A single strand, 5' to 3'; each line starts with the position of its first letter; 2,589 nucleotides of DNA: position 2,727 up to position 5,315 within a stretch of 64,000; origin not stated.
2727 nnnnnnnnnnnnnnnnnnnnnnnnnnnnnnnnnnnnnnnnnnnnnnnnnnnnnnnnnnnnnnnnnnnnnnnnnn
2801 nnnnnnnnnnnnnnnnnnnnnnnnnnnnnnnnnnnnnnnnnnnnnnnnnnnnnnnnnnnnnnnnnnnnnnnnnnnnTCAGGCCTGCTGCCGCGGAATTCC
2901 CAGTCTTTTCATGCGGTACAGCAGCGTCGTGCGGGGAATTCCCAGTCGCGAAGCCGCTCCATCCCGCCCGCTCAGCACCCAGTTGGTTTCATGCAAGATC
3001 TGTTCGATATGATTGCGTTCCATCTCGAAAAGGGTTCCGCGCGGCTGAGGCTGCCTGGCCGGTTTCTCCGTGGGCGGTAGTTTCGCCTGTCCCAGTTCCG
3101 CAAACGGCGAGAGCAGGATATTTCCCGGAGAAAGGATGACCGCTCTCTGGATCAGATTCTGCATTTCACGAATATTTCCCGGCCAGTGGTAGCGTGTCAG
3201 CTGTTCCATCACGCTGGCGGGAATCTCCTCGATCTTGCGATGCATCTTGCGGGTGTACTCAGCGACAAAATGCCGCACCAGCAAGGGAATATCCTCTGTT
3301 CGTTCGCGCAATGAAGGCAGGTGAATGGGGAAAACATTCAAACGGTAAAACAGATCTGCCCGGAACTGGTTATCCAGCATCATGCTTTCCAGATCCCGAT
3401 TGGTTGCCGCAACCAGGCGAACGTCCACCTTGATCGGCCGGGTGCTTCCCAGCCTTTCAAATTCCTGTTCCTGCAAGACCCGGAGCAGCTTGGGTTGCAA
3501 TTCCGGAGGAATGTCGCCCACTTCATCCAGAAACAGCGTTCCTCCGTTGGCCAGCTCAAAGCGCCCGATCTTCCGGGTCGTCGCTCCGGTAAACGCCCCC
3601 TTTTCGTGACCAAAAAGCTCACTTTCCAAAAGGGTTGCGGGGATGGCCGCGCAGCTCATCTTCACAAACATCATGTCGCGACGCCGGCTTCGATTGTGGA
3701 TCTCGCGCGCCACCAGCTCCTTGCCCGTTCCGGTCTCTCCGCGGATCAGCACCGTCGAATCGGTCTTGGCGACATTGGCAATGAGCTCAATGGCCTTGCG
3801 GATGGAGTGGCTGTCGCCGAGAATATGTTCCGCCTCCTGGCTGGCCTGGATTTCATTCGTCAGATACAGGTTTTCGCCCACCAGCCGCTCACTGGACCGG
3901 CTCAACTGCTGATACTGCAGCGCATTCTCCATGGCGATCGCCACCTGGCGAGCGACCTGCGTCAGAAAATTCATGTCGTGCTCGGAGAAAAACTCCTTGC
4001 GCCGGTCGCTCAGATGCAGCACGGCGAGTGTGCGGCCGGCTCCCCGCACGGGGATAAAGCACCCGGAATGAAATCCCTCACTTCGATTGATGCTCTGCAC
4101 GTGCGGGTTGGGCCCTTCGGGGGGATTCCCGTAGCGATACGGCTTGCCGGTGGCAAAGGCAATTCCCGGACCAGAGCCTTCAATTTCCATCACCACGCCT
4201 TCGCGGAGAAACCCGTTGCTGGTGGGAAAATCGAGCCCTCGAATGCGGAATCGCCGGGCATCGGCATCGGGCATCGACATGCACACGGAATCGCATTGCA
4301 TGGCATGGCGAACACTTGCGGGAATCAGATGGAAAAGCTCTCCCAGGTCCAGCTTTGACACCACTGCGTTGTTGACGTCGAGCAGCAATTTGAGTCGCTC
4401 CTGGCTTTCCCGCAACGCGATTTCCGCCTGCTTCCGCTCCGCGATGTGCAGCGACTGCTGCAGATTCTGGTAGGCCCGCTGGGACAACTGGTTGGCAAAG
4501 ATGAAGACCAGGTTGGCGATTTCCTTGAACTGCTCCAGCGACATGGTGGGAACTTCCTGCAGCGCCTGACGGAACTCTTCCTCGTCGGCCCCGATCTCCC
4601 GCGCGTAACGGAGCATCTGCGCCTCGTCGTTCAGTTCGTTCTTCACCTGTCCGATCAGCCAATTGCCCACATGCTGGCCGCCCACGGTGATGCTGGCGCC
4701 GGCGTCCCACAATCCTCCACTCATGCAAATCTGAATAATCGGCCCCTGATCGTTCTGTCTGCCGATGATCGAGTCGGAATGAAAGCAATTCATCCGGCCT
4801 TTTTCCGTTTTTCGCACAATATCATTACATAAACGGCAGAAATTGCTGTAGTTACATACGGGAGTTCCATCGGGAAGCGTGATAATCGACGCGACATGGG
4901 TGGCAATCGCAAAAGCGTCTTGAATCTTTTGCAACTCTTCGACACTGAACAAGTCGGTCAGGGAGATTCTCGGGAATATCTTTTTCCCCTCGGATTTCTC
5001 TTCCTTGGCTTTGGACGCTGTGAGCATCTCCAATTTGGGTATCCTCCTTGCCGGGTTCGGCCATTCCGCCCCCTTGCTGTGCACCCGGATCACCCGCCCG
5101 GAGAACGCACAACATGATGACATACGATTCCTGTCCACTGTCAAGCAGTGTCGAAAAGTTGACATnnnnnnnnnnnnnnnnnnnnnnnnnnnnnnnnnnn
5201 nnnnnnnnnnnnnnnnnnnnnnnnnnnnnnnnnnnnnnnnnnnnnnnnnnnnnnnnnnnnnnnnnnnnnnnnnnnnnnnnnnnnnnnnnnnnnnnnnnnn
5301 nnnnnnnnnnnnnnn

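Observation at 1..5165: Edge of a propanediol-type microcompartment operon controlled by a PocR-sensor sigma54 activator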

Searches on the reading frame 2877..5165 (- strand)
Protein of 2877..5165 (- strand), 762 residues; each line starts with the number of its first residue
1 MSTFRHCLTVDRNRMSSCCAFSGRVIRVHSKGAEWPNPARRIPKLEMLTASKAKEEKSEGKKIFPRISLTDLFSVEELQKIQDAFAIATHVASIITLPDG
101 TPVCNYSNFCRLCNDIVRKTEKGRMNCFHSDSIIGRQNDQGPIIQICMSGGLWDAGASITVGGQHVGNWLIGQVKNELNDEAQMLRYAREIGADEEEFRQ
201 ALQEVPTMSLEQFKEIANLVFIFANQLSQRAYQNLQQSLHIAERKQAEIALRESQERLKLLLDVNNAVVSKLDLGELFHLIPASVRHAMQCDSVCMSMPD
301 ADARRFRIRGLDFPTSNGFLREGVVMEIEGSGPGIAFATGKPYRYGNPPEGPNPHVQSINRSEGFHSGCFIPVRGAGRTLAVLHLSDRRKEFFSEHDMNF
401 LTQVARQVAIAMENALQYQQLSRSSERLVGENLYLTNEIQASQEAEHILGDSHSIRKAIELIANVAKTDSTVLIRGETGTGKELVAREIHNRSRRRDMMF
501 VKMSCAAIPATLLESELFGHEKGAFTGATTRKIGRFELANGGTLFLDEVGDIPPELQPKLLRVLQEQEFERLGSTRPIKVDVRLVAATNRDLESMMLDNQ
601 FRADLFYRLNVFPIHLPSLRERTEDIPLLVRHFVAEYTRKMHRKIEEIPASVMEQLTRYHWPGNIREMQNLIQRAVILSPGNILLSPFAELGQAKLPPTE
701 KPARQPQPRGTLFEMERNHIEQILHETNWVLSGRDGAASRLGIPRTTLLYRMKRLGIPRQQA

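Call 6: search_protein_families(library=pfam, proteins=[window:2877-5165:-], max_evalue=0.01)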
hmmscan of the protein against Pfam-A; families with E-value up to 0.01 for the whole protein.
window:2877-5165:- (762 aa): 13 families
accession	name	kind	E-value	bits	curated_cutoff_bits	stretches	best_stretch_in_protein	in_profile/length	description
PF00158.32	Sigma54_activat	-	5.5e-73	244.6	20.2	1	448-615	1-168/168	Sigma-54 interaction domain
PF10114.15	PocR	-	6.2e-50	169.6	23.9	1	71-232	1-162/162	Sensory domain found in PocR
PF25601.1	AAA_lid_14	-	6.3e-23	80.8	27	1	620-684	1-65/87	AAA+ ATPase lid domain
PF14532.12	Sigma54_activ_2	-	4.6e-20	72.7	25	1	449-619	1-138/138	Sigma-54 interaction domain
PF01590.32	GAF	-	2.9e-14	54.2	22.4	1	273-412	1-133/133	GAF domain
PF13185.12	GAF_2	-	3.5e-13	50.4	28.6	1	273-413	3-136/136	GAF domain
PF07728.20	AAA_5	-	1.5e-08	35.2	22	1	472-592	2-125/139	AAA domain (dynein-related subfamily)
PF02954.25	HTH_8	-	1.1e-07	31.9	22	1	714-755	4-42/42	Bacterial regulatory protein, Fis family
PF13492.12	GAF_3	-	0.00037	21.4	27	1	369-414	84-129/129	GAF domain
PF13191.12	AAA_16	-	0.001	20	32.6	1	464-524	18-85/167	AAA ATPase domain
PF00004.35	AAA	-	0.0017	19.2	21.2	1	472-602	1-119/131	ATPase family associated with various cellular activities (AAA)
PF01078.27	Mg_chelatase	-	0.007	16.2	20.3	0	527-589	93-157/207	Magnesium chelatase, subunit ChlI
PF04851.21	ResIII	-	0.0099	16.2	22.5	0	460-495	14-49/164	Type III restriction enzyme, res subunit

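Call 7: search_protein_families(library=ncbifam, proteins=[window:2877-5165:-], max_evalue=0.01)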
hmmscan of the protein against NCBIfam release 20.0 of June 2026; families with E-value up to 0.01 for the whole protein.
window:2877-5165:- (762 aa): 31 families (the best 25 are shown)
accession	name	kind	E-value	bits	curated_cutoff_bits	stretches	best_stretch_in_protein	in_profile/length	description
NF011958.0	PRK15429.1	equivalog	4.6e-150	501.5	830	2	369-760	301-689/692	formate hydrogenlyase transcriptional activator FlhA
TIGR01817.1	nifA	equivalog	4.5e-114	382.1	528.85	1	372-686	115-435/534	nif-specific transcriptional activator NifA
NF041552.1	TF_PrdR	equivalog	1.9e-104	350.1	795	1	419-754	242-575/577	sigma-54 dependent transcriptional regulator PrdR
NF008469.0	PRK11361.1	equivalog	1.7e-103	346.8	714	1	430-757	127-456/461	acetoacetate metabolism transcriptional regulator AtoC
NF003451.0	PRK05022.1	equivalog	3.9e-103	345.9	476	1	340-757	84-510/512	nitric oxide reductase transcriptional regulator NorR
TIGR01818.1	ntrC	equivalog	6.7e-97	325.2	558.6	1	439-720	127-407/463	nitrogen regulation protein NR(I)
TIGR02915.1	PEP_resp_reg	equivalog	1.2e-95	321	502.6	1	428-757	122-444/445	PEP-CTERM-box response regulator transcription factor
NF038308.1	RNA_repair_RtcR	equivalog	3e-93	313.5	650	1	415-690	149-433/530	RNA repair transcriptional activator RtcR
NF050807.1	TransRegFlbDCaul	equivalog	2.9e-87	293.4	750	1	442-687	114-359/454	sigma-54-dependent transcriptional regulator FlbD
NF007689.0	PRK10365.1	equivalog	1.6e-86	290.8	760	1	417-754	109-441/441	sigma-54-dependent response regulator transcription factor ZraR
TIGR02329.1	propionate_PrpR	equivalog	1.7e-86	291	499.2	1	405-753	172-525/526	propionate catabolism operon regulatory protein PrpR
NF041906.1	V4R_TF_MobR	exception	1.4e-85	287.8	999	1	441-754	227-543/544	phenol degradation transcriptional regulator MobR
TIGR02974.1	phageshock_pspF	equivalog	1.1e-82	278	443.55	1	448-679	1-233/336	phage shock protein operon transcriptional activator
NF011953.0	PRK15424.1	equivalog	1.4e-82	278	703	1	404-754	181-533/538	propionate catabolism operon regulatory protein PrpR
NF049963.1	RespRegFlgRCampy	domain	2.1e-80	270.7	750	1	441-683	129-371/429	fla regulon two-component system response regulator FlgR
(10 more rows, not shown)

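Call 19: find_related_loci(query=window:2877-5027:-, collection=genome_contigs, flank=10000)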
Query window:2877-5027:- (716 aa) in genome_contigs; peptide patterns used: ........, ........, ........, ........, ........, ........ (x = any residue, [..] = any of these).
24 stretches matched a pattern; 1 encode a relative of the query (tblastn E <= 1e-3); 1 distinct loci.
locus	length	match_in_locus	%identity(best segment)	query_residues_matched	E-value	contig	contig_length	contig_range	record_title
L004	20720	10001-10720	42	400-632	5e-50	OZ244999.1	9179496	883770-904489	MAG: Planctomycetota bacterium isolate 5a0c312b-e6f1-480a-aa4e-ac94299b485f genome assembly, chromosome: 1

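Call 44: search_protein_representatives(protein=window:2877-5027:-)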
Query: 716 residues. Proteins with E-value up to 0.001 (for the whole library): 216460; up to 1e-10: 160219; up to 1e-30: 90112. The best 150 are listed.
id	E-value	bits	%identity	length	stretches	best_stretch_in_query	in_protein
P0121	1.5e-278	942.1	64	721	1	20-715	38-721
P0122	8.7e-214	728.1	41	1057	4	206-715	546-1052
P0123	8.1e-204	695.2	40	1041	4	201-713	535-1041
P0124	1.6e-196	671.0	43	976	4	202-714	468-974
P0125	1.0e-189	648.6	43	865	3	209-713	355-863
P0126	1.2e-180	618.7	40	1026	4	199-713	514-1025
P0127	5.6e-175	599.9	42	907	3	200-714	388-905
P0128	2.3e-170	584.6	53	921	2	372-713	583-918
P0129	6.7e-170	583.1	45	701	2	204-713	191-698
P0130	6.8e-170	583.1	33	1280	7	195-380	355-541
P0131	8.0e-167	572.9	50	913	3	194-714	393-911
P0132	1.5e-166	572.0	34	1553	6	199-714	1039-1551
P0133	1.4e-163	562.2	53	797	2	195-713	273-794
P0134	3.5e-160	551.0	41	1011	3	202-714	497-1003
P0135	5.4e-160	550.4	54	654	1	194-713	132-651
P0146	4.3e-144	497.8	44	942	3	401-638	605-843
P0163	2.0e-137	475.8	45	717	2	399-659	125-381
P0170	1.2e-135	469.9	41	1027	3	412-632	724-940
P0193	2.7e-131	455.5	48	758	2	402-640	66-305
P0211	2.0e-127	442.8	53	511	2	400-638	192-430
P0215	3.5e-127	441.9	61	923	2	371-714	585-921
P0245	2.8e-123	429.0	45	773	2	393-638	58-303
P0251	1.3e-122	426.9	44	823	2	402-642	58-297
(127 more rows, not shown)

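Call 45: search_protein_families(library=pfam, proteins=[P0121, P0128, P0215, P0146, P0163, P0193, P0245, P0251, P0170, P0211], max_evalue=0.000001)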
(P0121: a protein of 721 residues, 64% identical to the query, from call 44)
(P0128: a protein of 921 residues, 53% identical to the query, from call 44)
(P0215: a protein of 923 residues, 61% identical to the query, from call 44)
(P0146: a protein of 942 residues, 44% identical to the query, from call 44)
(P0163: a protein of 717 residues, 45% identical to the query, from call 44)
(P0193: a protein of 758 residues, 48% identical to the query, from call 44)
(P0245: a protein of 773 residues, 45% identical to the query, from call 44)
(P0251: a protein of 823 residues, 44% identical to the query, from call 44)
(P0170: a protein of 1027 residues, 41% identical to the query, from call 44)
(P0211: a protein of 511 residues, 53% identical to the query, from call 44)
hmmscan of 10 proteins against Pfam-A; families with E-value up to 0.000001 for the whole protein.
P0121 (721 aa): 7 families
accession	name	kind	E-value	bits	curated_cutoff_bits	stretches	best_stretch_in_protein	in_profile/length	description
PF00158.32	Sigma54_activat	-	2.1e-72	242.7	20.2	1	411-577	1-167/168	Sigma-54 interaction domain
PF10114.15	PocR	-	1.4e-46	158.7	23.9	1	43-204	1-162/162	Sensory domain found in PocR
PF14532.12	Sigma54_activ_2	-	9.7e-22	78.1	25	1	412-582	1-138/138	Sigma-54 interaction domain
PF25601.1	AAA_lid_14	-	4.7e-21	74.8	27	1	583-647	1-65/87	AAA+ ATPase lid domain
PF01590.32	GAF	-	5.3e-11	43.6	22.4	1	249-375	5-133/133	GAF domain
PF02954.25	HTH_8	-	2.9e-10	40.1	22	1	671-714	1-41/42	Bacterial regulatory protein, Fis family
PF13185.12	GAF_2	-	2.9e-09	37.7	28.6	1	248-376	6-136/136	GAF domain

P0128 (921 aa): 7 families
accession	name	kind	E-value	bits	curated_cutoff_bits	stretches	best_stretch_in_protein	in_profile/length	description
PF00158.32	Sigma54_activat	-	8.5e-125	413.2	20.2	2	613-779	1-167/168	Sigma-54 interaction domain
PF25601.1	AAA_lid_14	-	6.3e-43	144.9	27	2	120-187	1-68/87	AAA+ ATPase lid domain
PF14532.12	Sigma54_activ_2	-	2.2e-32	112.6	25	2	614-784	1-138/138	Sigma-54 interaction domain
PF07728.20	AAA_5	-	3.1e-14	53.6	22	1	636-755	1-123/139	AAA domain (dynein-related subfamily)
PF01078.27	Mg_chelatase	-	5.3e-09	36.2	20.3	0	695-754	96-157/207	Magnesium chelatase, subunit ChlI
PF00004.35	AAA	-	5.8e-08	33.7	21.2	0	637-771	1-128/131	ATPase family associated with various cellular activities (AAA)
PF07724.20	AAA_2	-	1.5e-07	32.1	27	0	637-755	6-125/166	AAA domain (Cdc48 subfamily)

P0215 (923 aa): 10 families
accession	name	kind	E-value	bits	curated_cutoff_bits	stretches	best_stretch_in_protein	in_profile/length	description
PF00158.32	Sigma54_activat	-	5.2e-72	241.4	20.2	1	616-782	1-167/168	Sigma-54 interaction domain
PF08448.16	PAS_4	-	4.9e-46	155.9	23.1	2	162-270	1-109/110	PAS fold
PF13426.13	PAS_9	-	5.8e-43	145.8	27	3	472-574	3-103/103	PAS domain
PF00989.32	PAS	-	8.5e-33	113.2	22.6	2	472-572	13-113/113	PAS fold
PF25601.1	AAA_lid_14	-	1.3e-24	86.3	27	1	788-853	1-66/87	AAA+ ATPase lid domain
PF13188.13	PAS_8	-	4.6e-22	77.5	21.8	1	29-83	3-54/65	PAS domain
PF14532.12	Sigma54_activ_2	-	5.8e-19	69.1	25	1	617-787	1-138/138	Sigma-54 interaction domain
PF13185.12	GAF_2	-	3.6e-15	56.8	28.6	1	304-446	2-136/136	GAF domain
PF08447.18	PAS_3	-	9.7e-11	42.2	25.6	0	483-568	2-88/89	PAS fold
PF02954.25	HTH_8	-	4.5e-08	33.1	22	1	872-915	1-41/42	Bacterial regulatory protein, Fis family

P0146 (942 aa): 9 families
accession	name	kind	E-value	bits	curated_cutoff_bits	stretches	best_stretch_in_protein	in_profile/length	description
PF00158.32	Sigma54_activat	-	6.4e-155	511.2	20.2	3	607-773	2-167/168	Sigma-54 interaction domain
PF14532.12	Sigma54_activ_2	-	5.8e-59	198.7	25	3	607-778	1-138/138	Sigma-54 interaction domain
PF25601.1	AAA_lid_14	-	3.8e-45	152.1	27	2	779-849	1-71/87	AAA+ ATPase lid domain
PF07728.20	AAA_5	-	2.1e-17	63.9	22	0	630-749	1-123/139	AAA domain (dynein-related subfamily)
PF07724.20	AAA_2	-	1.5e-13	51.6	27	0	55-173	4-130/166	AAA domain (Cdc48 subfamily)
PF00004.35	AAA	-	1.6e-13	51.7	21.2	0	57-185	1-129/131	ATPase family associated with various cellular activities (AAA)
PF01078.27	Mg_chelatase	-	6.2e-09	36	20.3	0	686-732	93-139/207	Magnesium chelatase, subunit ChlI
PF13191.12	AAA_16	-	5.4e-08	33.9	32.6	0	32-91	2-62/167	AAA ATPase domain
PF00493.29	MCM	-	1.8e-07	30.9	23.3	0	377-479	56-151/224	MCM P-loop domain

P0163 (717 aa): 9 families
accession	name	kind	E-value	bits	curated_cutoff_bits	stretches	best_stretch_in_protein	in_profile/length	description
PF00158.32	Sigma54_activat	-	3.7e-133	440.4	20.2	2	129-294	2-167/168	Sigma-54 interaction domain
PF14532.12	Sigma54_activ_2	-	1.8e-44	151.7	25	2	130-299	2-138/138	Sigma-54 interaction domain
PF25601.1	AAA_lid_14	-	1e-40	137.9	27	2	300-380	1-83/87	AAA+ ATPase lid domain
PF07728.20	AAA_5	-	1.8e-18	67.3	22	1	152-271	2-124/139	AAA domain (dynein-related subfamily)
PF07724.20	AAA_2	-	3.1e-13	50.5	27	0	419-548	4-129/166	AAA domain (Cdc48 subfamily)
PF02954.25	HTH_8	-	1.6e-11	44.1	22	1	670-708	3-41/42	Bacterial regulatory protein, Fis family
PF01078.27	Mg_chelatase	-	1.3e-08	35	20.3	0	414-444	18-48/207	Magnesium chelatase, subunit ChlI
PF00004.35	AAA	-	2.2e-08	35.1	21.2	0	152-276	1-114/131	ATPase family associated with various cellular activities (AAA)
PF13191.12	AAA_16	-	8.4e-08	33.3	32.6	0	135-188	9-63/167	AAA ATPase domain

P0193 (758 aa): 7 families
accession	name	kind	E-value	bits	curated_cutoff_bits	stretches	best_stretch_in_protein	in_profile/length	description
PF00158.32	Sigma54_activat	-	3.4e-126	417.7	20.2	2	67-232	2-167/168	Sigma-54 interaction domain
PF14532.12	Sigma54_activ_2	-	4.7e-43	147.2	25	2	68-237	2-138/138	Sigma-54 interaction domain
PF25601.1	AAA_lid_14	-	6.2e-39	132.1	27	2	238-309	1-71/87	AAA+ ATPase lid domain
PF07728.20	AAA_5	-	3.1e-15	56.8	22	0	91-208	3-123/139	AAA domain (dynein-related subfamily)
PF07724.20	AAA_2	-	1.2e-13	51.9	27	0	89-218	5-135/166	AAA domain (Cdc48 subfamily)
PF00004.35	AAA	-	2.4e-10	41.4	21.2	0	91-208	2-110/131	ATPase family associated with various cellular activities (AAA)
PF01078.27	Mg_chelatase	-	2.3e-07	30.9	20.3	0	333-430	25-135/207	Magnesium chelatase, subunit ChlI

P0245 (773 aa): 9 families
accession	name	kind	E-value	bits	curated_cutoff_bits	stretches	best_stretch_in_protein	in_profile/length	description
PF00158.32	Sigma54_activat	-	1.7e-132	438.2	20.2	2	67-233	1-168/168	Sigma-54 interaction domain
PF14532.12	Sigma54_activ_2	-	3.3e-46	157.4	25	2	68-237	1-138/138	Sigma-54 interaction domain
PF25601.1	AAA_lid_14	-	2.6e-42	143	27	2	481-566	1-85/87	AAA+ ATPase lid domain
PF07728.20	AAA_5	-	1.2e-20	74.3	22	2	332-452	1-124/139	AAA domain (dynein-related subfamily)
PF07724.20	AAA_2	-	2.9e-14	53.9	27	0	90-218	5-135/166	AAA domain (Cdc48 subfamily)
PF00004.35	AAA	-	6e-13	49.8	21.2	0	333-452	1-113/131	ATPase family associated with various cellular activities (AAA)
PF01078.27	Mg_chelatase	-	4.4e-09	36.5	20.3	0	391-450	96-157/207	Magnesium chelatase, subunit ChlI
PF00493.29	MCM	-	1.2e-07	31.5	23.3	0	88-210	57-175/224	MCM P-loop domain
PF06068.19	TIP49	-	7.8e-07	29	23.8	0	58-125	17-86/347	TIP49 P-loop domain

P0251 (823 aa): 7 families
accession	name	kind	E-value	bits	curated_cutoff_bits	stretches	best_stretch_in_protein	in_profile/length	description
PF00158.32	Sigma54_activat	-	1e-116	386.9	20.2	2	58-224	1-167/168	Sigma-54 interaction domain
PF25601.1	AAA_lid_14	-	4.7e-43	145.4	27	2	230-299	1-70/87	AAA+ ATPase lid domain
PF14532.12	Sigma54_activ_2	-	1.3e-41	142.5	25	2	59-229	1-138/138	Sigma-54 interaction domain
PF07728.20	AAA_5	-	8.3e-17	61.9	22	1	82-200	2-123/139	AAA domain (dynein-related subfamily)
PF00004.35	AAA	-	8.7e-14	52.5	21.2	0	359-481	2-115/131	ATPase family associated with various cellular activities (AAA)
PF02954.25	HTH_8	-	9.4e-08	32.1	22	0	707-730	9-32/42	Bacterial regulatory protein, Fis family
PF07724.20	AAA_2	-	2e-07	31.6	27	0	359-478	7-128/166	AAA domain (Cdc48 subfamily)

P0170 (1027 aa): 8 families
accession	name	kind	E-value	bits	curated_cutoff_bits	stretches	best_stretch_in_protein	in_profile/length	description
PF00158.32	Sigma54_activat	-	5.9e-163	537.4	20.2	3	715-880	2-167/168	Sigma-54 interaction domain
PF14532.12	Sigma54_activ_2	-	1.9e-71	239.2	25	3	431-601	1-138/138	Sigma-54 interaction domain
PF16697.10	Yop-YscD_cpl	-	5.7e-29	100.7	33.2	2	330-407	8-87/94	Inner membrane component of T3SS, cytoplasmic domain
PF00498.31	FHA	-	2.6e-25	89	20.7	2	341-404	1-67/67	FHA domain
PF25601.1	AAA_lid_14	-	1.1e-23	83.3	27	2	886-947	1-66/87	AAA+ ATPase lid domain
PF07724.20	AAA_2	-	5.9e-21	75.6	27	1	735-849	3-115/166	AAA domain (Cdc48 subfamily)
PF07728.20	AAA_5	-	2e-16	60.7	22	0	738-856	2-123/139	AAA domain (dynein-related subfamily)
PF00004.35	AAA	-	2.8e-15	57.3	21.2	0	454-589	1-129/131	ATPase family associated with various cellular activities (AAA)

P0211 (511 aa): 4 families
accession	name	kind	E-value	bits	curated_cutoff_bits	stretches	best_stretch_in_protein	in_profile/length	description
PF00158.32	Sigma54_activat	-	1.8e-117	389.4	20.2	2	194-360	1-167/168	Sigma-54 interaction domain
PF25601.1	AAA_lid_14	-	5e-49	164.5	27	2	366-447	1-81/87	AAA+ ATPase lid domain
PF14532.12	Sigma54_activ_2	-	4.8e-35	121.2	25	2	195-365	1-138/138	Sigma-54 interaction domain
PF07728.20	AAA_5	-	1.1e-13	51.9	22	1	218-337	2-124/139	AAA domain (dynein-related subfamily)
